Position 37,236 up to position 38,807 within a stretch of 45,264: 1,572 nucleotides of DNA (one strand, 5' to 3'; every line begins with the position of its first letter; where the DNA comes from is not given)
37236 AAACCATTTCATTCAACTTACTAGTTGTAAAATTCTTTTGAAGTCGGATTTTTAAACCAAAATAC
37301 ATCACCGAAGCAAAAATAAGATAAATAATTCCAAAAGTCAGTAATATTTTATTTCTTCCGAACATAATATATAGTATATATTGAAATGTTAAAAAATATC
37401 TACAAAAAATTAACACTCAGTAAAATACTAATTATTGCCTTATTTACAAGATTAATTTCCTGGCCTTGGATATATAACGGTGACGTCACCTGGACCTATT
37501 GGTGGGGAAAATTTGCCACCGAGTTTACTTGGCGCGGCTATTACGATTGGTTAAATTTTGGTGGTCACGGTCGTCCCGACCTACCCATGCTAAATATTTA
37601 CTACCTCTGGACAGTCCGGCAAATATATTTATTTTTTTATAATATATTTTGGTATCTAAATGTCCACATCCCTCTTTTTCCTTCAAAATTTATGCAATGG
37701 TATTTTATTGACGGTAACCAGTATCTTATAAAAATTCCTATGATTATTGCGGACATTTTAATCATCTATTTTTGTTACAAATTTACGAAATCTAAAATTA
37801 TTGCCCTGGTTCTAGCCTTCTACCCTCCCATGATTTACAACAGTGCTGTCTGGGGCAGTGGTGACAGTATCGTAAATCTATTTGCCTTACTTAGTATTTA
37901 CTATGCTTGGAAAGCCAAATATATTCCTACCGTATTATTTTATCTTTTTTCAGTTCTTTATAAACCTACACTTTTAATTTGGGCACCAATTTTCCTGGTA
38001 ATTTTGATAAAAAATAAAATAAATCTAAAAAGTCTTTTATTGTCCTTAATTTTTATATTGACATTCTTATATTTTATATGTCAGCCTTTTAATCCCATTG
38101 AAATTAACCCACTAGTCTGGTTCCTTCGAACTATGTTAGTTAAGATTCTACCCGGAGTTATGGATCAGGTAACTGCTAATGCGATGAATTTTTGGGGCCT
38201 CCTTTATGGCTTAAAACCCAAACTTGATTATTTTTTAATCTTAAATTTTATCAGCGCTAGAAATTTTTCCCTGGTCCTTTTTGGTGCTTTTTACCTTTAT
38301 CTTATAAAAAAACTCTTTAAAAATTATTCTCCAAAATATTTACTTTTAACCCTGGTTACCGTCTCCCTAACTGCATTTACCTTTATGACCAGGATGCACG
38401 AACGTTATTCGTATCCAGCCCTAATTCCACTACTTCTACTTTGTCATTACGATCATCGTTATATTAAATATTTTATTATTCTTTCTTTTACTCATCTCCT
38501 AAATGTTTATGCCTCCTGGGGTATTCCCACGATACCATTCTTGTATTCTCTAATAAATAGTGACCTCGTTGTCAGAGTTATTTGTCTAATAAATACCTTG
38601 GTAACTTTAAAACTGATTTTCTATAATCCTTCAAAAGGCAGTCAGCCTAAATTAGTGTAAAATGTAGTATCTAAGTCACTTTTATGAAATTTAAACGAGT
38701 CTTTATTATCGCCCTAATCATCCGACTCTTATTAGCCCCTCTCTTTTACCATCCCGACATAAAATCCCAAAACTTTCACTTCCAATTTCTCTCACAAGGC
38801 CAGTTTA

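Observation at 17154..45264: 28-kb island with 13 GT-C-like membrane enzymes, 8 soluble glycosyltransferases and one flippase: a candidate ER-like extracytoplasmic glycan assembly line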

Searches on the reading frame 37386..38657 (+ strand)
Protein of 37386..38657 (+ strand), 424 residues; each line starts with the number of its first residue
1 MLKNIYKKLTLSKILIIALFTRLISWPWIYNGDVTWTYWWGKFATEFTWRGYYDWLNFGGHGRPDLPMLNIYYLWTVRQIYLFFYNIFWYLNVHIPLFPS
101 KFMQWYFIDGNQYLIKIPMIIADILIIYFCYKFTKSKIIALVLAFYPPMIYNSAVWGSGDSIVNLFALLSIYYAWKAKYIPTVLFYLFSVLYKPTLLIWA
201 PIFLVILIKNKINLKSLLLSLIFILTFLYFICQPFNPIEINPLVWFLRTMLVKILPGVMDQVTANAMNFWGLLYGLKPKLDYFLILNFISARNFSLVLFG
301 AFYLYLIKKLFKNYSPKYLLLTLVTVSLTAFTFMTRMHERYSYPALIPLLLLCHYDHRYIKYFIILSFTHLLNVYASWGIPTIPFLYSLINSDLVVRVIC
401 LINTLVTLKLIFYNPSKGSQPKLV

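Call 5: search_protein_families(library=pfam, proteins=[window:37386-38657:+], max_evalue=0.01)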
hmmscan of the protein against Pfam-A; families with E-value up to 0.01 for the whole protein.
window:37386-38657:+ (424 aa): 0 families

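Call 12: search_protein_families(library=ncbifam, proteins=[window:37386-38657:+], max_evalue=0.1)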
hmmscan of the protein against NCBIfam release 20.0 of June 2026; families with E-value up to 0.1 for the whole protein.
window:37386-38657:+ (424 aa): 0 families

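Call 37: find_homologous_proteins(query=window:37386-38657:+, max_evalue=0.001)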
Query window:37386-38657:+ (424 aa): 128 proteins with E <= 0.001 among 8000 candidates; the best 120 are listed.
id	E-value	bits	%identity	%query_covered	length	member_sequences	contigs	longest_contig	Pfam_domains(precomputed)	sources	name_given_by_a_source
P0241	1.7e-277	939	100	100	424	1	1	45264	-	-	-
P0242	2.2e-217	741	78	100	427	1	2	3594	-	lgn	-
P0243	7.1e-215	732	77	98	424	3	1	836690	-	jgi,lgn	jgi:Gpi18-like mannosyltransferase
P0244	8.7e-210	716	74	98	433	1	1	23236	-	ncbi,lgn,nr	ncbi:MAG: hypothetical protein PHX34_04815 [Candidatus Shapirobacteria bacterium]|nr:hypothetical pr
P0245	8.9e-202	689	71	98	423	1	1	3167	PF03155.22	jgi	jgi:Gpi18-like mannosyltransferase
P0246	2.7e-198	678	72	97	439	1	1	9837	-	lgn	-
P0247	8.8e-195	666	69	99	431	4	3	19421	-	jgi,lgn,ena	-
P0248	3.0e-194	664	69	99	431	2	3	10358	-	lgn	-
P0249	5.2e-194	664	71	98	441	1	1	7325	-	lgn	-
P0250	9.0e-193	660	69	98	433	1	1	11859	-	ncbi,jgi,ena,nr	ncbi:hypothetical protein KJ909_02665 [Patescibacteria group bacterium]|nr:hypothetical protein [Pat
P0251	2.5e-192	658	69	98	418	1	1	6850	-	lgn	-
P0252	8.7e-192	656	69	99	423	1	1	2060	-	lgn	-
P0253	3.7e-191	654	67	99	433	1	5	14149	-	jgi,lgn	-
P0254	9.3e-191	653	66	100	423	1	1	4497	-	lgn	-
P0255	1.1e-189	649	68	98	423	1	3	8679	-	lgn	-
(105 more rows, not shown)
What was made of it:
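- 37386..38660 (+): GT-C family E, member 2 (ALG6/PIG-M fold). JGI names homologues 'Gpi18-like mannosyltransferase' (call 37).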

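Call 40: search_solved_structures(query=A2, max_evalue=1)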
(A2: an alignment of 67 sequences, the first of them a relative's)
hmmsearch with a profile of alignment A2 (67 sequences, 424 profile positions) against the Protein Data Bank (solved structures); distinct sequences matched with E-value up to 1: 4.
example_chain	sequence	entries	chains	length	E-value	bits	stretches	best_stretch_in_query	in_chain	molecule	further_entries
23gf_B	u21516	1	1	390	9.9e-11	44.4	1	108-355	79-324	GPI mannosyltransferase 1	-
23gx_B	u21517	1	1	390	1e-10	44.3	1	108-355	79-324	GPI mannosyltransferase 1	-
6snh_X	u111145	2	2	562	7.2e-10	41.5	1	28-383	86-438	Dolichyl pyrophosphate Man9GlcNAc2 alpha-1,3-glucosyltransferase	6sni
9wno_A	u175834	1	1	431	8.9e-10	41.2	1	109-371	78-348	GPI mannosyltransferase 1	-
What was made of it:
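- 37386..38660 (+): Family profile against PDB sequences: GPI mannosyltransferase I E 1e-10, ALG6 E 7e-10 (call 40).
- On GT-C_B class (ALG6 / PIG-M / PimE; Pfam GT87, Alg6_Alg8), family E: Profile A2 against PDB sequences: GPI mannosyltransferase I E 1e-10, ALG6 E 7e-10 (call 40).
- Family E: profile hits PIG-M (1e-10) and ALG6 (7e-10) (call 40).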

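Call 49: predict_structure(alignment_id=A2)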
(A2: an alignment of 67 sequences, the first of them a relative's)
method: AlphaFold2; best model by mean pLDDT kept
length: 424 residues; sequences in the alignment: 67
mean_pLDDT: 95.4   pTM: 0.93
mean pLDDT of the five models: 95.4, 95.2, 94.9, 94.8, 94.4
residues with pLDDT >= 90: 394; 70-90: 23; 50-70: 5; < 50: 2
segments of 3 or more residues with pLDDT < 50: none
pLDDT, mean of each block of 10 residues (from residue 1): 93 98 87 91 95 92 95 98 98 97 95 95 98 98 98 92 98 98 98 98 98 98 98 97 98 94 95 96 96 98 98 98 99 97 98 97 98 93 94 98 98 80 49
secondary structure, 60 per line:
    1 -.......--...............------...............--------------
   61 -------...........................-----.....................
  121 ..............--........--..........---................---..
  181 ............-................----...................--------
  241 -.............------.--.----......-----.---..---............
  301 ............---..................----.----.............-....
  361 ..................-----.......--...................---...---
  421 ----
elements in order: H2-8 H11-25 H32-46 H68-94 H100-134 H137-144 H147-156 H160-175 H179-192 H194-209 H214-232 H242-254 H269-274 H291-312 H316-333 H343-355 H357-378 H384-390 H393-411
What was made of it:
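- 37386..38660 (+): AF2 pLDDT 95.4 (call 49).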

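Call 54: fold_search(model_id=the predicted structure, library=pdb)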
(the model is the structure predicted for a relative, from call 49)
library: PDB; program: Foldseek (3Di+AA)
matches with E <= 10: 71; with E <= 0.001: 1
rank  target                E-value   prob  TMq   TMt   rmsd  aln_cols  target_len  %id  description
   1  6snh_X                2.7e-07  1.00  0.69  0.62   6.6       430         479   18  Cryo-EM structure of yeast ALG6 in complex with 6AG9 Fab and Dol25-P-Glc (released 2020-03-11)
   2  9wno_A                3.5e-02  1.00  0.56  0.58   6.9       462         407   14  Cryo-EM structure of Candida glabrata GPI mannosyltransferase I bound to Dol-P-Man (released 2025-12-03)
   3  8pn9_A                4.6e-02  0.99  0.40  0.28  17.8       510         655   14  Structure of human oligosaccharyltransferase OST-A complex bound to NGI-1 (released 2024-05-08)
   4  9s6t_A                2.1e-01  0.98  0.45  0.41  11.7       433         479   12  Ternary cryo-EM structure of chicken ALG12 with Dol25-PP-GlcNAc2Man7, Dol25-P-Man, and Fab (released 2026-03-18)
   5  7wld_U                3.3e-01  0.94  0.46  0.47  10.8       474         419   12  Cryo-EM structure of the human glycosylphosphatidylinositol transamidase complex at 2.53 Angstrom resolution (released 2022-04-27)
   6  5yck                  6.6e-01  0.07  0.10  0.10  23.2       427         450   11  Crystal structure of a MATE family protein derived from Camelina sativa at 2.3 angstrom (released 2017-09-27)
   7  5xjj                  8.8e-01  0.06  0.11  0.10  23.3       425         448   11  Crystal structure of a MATE family protein (released 2017-09-20)
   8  6nc9                  1.3e+00  0.06  0.14  0.13  22.6       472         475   15  Lipid II flippase MurJ, outward-facing conformation (released 2019-04-17)
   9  9a59_A                1.4e+00  0.06  0.14  0.13  21.8       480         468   14  Integrative model of MLEN-METQ by crosslinking MS and deep learning (released 2024-09-18)
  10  7wag                  2.3e+00  0.06  0.16  0.14  22.4       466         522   10  Crystal structure of MurJ squeezed form (released 2022-06-01)
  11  3vvp_B                3.0e+00  0.04  0.13  0.13  23.3       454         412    9  Crystal structure of MATE in complex with Br-NRF (released 2013-04-03)
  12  3waj                  3.3e+00  0.18  0.34  0.21  15.2       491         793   13  Crystal structure of the Archaeoglobus fulgidus oligosaccharyltransferase (O29867_ARCFU) complex with Zn and sulfate (released 2013-10-30)
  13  4qtn_A                3.4e+00  0.06  0.12  0.19  20.1       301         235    9  Crystal structure of the Vitamin B3 transporter PnuC (released 2014-10-08)
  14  6f34_A                3.7e+00  0.02  0.10  0.10  20.5       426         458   13  Crystal structure of a bacterial cationic amino acid transporter (CAT) homologue bound to Arginine. (released 2018-02-14)
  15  6nc8                  3.8e+00  0.03  0.14  0.13  21.8       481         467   14  Lipid II flippase MurJ, inward occluded conformation (released 2019-04-17)
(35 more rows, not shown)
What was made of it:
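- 37386..38660 (+): Foldseek to ALG6 (6snh) E 2.7e-7, TM-score 0.69 (call 54).
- On GT-C_B class (ALG6 / PIG-M / PimE; Pfam GT87, Alg6_Alg8), family E: Model pLDDT 95.4; Foldseek to ALG6 (6snh) E 2.7e-7, TM-score 0.69/0.62; next hits are GPI-MT-I and ALG12 (call 54).
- Closest known: Eukaryotic ER lumenal pathway. Same: Family E is related in sequence and fold to ALG6 and PIG-M (calls 40, 54).
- Its model has pLDDT 95.4 and TM-score 0.69 to ALG6 (calls 49, 54).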

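Call 60: find_encoding_contigs(protein=P0243, flank=10000, max_places=2)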
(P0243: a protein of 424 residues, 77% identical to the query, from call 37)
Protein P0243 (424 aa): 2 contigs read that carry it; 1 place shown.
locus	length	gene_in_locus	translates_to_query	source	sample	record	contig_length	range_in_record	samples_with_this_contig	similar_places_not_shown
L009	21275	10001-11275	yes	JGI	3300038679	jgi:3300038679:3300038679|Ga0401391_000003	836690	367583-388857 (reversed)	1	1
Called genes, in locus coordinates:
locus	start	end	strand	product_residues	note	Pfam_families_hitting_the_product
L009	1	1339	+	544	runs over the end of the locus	-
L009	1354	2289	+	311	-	PF00535:Glycos_transf_2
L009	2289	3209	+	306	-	PF00535:Glycos_transf_2, PF13641:Glyco_tranf_2_3, PF13632:Glyco_trans_2_3 (faint)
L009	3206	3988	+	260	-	PF00535:Glycos_transf_2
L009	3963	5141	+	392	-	PF13439:Glyco_transf_4 (faint), PF00534:Glycos_transf_1, PF13692:Glyco_trans_1_4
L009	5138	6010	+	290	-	PF00535:Glycos_transf_2, PF13641:Glyco_tranf_2_3, PF10111:Glyco_tranf_2_2 (weak), PF13506:Glyco_transf_21, PF13632:Glyco_trans_2_3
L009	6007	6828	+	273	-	PF00535:Glycos_transf_2, PF10111:Glyco_tranf_2_2 (faint), PF13641:Glyco_tranf_2_3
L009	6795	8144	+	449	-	-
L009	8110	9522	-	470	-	PF13231:PMT_2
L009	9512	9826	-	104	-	-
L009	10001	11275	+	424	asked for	-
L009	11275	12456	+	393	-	-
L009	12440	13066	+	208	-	-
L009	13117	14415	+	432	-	PF02366:PMT (weak), PF13231:PMT_2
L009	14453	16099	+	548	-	PF13231:PMT_2 (weak)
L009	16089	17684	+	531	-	-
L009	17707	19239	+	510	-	PF13231:PMT_2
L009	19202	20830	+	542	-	PF02366:PMT (weak)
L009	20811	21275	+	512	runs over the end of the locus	PF13231:PMT_2 (weak)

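Call 77: find_related_loci(query=L009:19202-20827:+, collection=metagenome_contigs, flank=10000)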
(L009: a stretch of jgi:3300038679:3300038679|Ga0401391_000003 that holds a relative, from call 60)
Query L009:19202-20827:+ (542 aa) in metagenome_contigs; peptide patterns used: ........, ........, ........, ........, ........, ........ (x = any residue, [..] = any of these).
454 stretches matched a pattern; 5 encode a relative of the query (tblastn E <= 1e-3); 5 distinct loci.
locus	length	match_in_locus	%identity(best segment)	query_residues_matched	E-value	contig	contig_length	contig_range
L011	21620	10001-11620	82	1-542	0e+0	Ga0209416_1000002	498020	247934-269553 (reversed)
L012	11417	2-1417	67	69-542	0e+0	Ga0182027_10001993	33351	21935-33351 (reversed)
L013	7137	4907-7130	51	28-541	2e-159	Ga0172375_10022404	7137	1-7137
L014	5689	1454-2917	38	13-491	2e-83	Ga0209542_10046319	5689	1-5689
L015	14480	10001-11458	32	11-469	3e-63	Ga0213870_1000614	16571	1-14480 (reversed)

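Call 79: search_protein_families(library=pfam, proteins=[L011:10031-11620:+, L011:11604-13178:+, L011:13093-13953:+, L011:13943-15010:+, L011:14997-15797:+, L011:15797-16756:+, L011:16734-18230:+, L011:18214-19767:+, L011:19754-20749:+, L011:20760-21428:+], max_evalue=0.01)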
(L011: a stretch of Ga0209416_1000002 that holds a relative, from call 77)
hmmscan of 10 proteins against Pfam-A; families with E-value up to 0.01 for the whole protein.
L011:10031-11620:+ (530 aa): 1 family
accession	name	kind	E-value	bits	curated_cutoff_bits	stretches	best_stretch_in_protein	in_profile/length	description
PF02366.24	PMT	-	1e-06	29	22.7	1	10-168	2-169/245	Dolichyl-phosphate-mannose-protein mannosyltransferase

L011:11604-13178:+ (525 aa): 2 families
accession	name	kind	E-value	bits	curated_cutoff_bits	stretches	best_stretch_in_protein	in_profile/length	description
PF13231.12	PMT_2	-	1e-06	29.5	26.1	1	70-223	6-159/160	Dolichyl-phosphate-mannose-protein mannosyltransferase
PF02366.24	PMT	-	0.0002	21.4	22.7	1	10-218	2-228/245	Dolichyl-phosphate-mannose-protein mannosyltransferase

L011:13093-13953:+ (287 aa): 3 families
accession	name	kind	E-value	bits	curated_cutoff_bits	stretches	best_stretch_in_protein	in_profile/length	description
PF00535.33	Glycos_transf_2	-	4.2e-18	66.3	23.3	1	36-172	1-148/168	Glycosyl transferase family 2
PF13704.12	Glyco_tranf_2_4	-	7.4e-06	26.8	27.5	1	43-117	2-82/98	Glycosyl transferase family 2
PF13641.12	Glyco_tranf_2_3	-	1.1e-05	26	27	1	35-127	3-107/230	Glycosyltransferase like family 2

L011:13943-15010:+ (356 aa): 6 families
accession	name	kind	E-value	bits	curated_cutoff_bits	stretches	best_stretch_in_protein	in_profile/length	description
PF00534.26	Glycos_transf_1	-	1.1e-23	84.1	26.4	1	168-322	7-165/172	Glycosyl transferases group 1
PF13692.12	Glyco_trans_1_4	-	2.2e-16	60.8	27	1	175-315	2-142/142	Glycosyl transferases group 1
PF13439.12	Glyco_transf_4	-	2.2e-11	44.5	28.5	1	59-149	72-165/170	Glycosyltransferase Family 4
PF13579.12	Glyco_trans_4_4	-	2.4e-05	25.2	29.7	1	78-140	93-149/158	Glycosyl transferase 4-like domain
PF20706.3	GT4-conflict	-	9e-05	22.1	26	1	221-290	250-320/385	Family 4 Glycosyltransferase in conflict systems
PF06092.17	DUF943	-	0.0049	16.9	25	0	96-132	47-84/151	Enterobacterial putative membrane protein (DUF943)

L011:14997-15797:+ (267 aa): 1 family
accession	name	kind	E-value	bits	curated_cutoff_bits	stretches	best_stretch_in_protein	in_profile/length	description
PF00535.33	Glycos_transf_2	-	1.2e-21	77.8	23.3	1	10-176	1-167/168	Glycosyl transferase family 2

L011:15797-16756:+ (320 aa): 4 families
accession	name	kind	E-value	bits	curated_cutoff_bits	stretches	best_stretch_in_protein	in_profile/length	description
PF00535.33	Glycos_transf_2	-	1.2e-13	51.8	23.3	2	52-99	67-115/168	Glycosyl transferase family 2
PF13632.12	Glyco_trans_2_3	-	5.1e-07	30.1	27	1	68-267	3-196/198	Glycosyl transferase family group 2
PF10111.15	Glyco_tranf_2_2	-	2.2e-06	27.8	27.3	1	48-89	66-107/276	Glycosyltransferase like family 2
PF13641.12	Glyco_tranf_2_3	-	1.2e-05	25.8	27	0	8-94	3-91/230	Glycosyltransferase like family 2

L011:16734-18230:+ (499 aa): 2 families
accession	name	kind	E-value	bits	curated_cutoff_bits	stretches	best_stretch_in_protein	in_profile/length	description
PF04055.27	Radical_SAM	-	1.8e-13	51.5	29.5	1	225-385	5-165/166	Radical SAM superfamily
PF02310.24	B12-binding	-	0.009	16.3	32.1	0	54-145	21-111/121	B12 binding domain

L011:18214-19767:+ (518 aa): 2 families
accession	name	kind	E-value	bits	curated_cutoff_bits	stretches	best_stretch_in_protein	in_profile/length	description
PF02310.24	B12-binding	-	4.5e-14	52.8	32.1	1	29-137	13-121/121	B12 binding domain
PF04055.27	Radical_SAM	-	3.4e-08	34.3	29.5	1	201-353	2-152/166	Radical SAM superfamily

L011:19754-20749:+ (332 aa): 3 families
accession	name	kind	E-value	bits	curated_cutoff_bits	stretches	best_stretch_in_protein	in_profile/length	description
PF00535.33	Glycos_transf_2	-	1.1e-23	84.4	23.3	1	8-107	1-105/168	Glycosyl transferase family 2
PF13641.12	Glyco_tranf_2_3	-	1e-07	32.7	27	1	7-102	3-108/230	Glycosyltransferase like family 2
PF10111.15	Glyco_tranf_2_2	-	0.0002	21.4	27.3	1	8-92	1-94/276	Glycosyltransferase like family 2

L011:20760-21428:+ (223 aa): 1 family
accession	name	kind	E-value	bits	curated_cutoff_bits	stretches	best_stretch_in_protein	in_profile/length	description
PF13578.12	Methyltransf_24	-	0.00019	22.7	26.3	1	69-165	1-104/105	Methyltransferase domain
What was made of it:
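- In relatives the array continues with further Leloir GTs and sugar-modifying enzymes (call 79). The true 3' end of the island was not reached (call 79).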
